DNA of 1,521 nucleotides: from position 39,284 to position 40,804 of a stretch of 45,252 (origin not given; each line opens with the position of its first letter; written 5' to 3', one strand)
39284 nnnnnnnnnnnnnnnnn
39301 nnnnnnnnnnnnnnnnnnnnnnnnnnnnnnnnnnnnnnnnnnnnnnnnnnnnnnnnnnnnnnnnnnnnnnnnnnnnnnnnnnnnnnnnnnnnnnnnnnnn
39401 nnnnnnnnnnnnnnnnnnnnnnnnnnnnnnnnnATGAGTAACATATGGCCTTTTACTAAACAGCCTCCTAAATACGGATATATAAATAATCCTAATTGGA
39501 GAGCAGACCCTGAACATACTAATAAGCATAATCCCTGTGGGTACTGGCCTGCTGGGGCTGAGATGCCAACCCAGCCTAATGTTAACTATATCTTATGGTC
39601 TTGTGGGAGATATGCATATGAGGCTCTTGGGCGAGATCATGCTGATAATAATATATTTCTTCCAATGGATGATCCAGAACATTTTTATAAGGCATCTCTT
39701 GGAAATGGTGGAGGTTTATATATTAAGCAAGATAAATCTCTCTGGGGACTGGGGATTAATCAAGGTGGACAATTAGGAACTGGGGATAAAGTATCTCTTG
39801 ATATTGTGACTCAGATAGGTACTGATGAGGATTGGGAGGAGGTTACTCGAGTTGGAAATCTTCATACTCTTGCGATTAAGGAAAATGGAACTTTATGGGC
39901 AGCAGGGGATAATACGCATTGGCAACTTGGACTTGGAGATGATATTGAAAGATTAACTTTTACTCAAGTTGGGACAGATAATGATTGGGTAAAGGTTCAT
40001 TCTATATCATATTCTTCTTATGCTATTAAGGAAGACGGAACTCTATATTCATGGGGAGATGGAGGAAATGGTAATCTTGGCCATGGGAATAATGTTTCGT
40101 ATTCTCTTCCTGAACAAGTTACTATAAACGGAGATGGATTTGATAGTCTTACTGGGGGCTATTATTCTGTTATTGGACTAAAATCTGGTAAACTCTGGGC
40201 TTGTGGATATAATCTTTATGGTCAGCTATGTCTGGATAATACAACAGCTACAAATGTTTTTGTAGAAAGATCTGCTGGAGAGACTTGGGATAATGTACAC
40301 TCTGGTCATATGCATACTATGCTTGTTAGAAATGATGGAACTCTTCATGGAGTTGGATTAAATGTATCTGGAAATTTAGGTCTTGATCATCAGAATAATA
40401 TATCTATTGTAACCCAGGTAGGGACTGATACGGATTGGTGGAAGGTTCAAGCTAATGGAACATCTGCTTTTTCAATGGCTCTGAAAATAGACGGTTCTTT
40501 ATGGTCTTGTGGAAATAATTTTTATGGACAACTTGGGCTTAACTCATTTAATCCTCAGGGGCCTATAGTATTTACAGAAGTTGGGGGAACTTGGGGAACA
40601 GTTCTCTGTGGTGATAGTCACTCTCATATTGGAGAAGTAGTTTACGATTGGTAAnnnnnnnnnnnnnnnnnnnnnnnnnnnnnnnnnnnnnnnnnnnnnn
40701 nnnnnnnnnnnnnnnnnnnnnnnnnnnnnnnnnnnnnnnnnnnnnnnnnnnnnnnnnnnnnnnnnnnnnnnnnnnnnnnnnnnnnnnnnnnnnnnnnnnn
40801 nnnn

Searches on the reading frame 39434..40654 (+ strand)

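Call 16: search_protein_families(library=phrogs, proteins=[window:39434-40654:+], max_evalue=0.0001)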
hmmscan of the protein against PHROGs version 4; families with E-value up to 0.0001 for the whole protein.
window:39434-40654:+ (406 aa): 3 families
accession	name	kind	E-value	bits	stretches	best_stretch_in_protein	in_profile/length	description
phrog_7220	-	DNA, RNA and nucleotide metabolism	1.8e-45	156.3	2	97-232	873-1007/1734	regulator of chromosome condensation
phrog_4219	-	DNA, RNA and nucleotide metabolism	3.2e-35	122.6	3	142-277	547-683/867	regulator of chromosome condensation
phrog_16766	-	DNA, RNA and nucleotide metabolism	5.7e-35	122.1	2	240-372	198-328/763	regulator of chromosome condensation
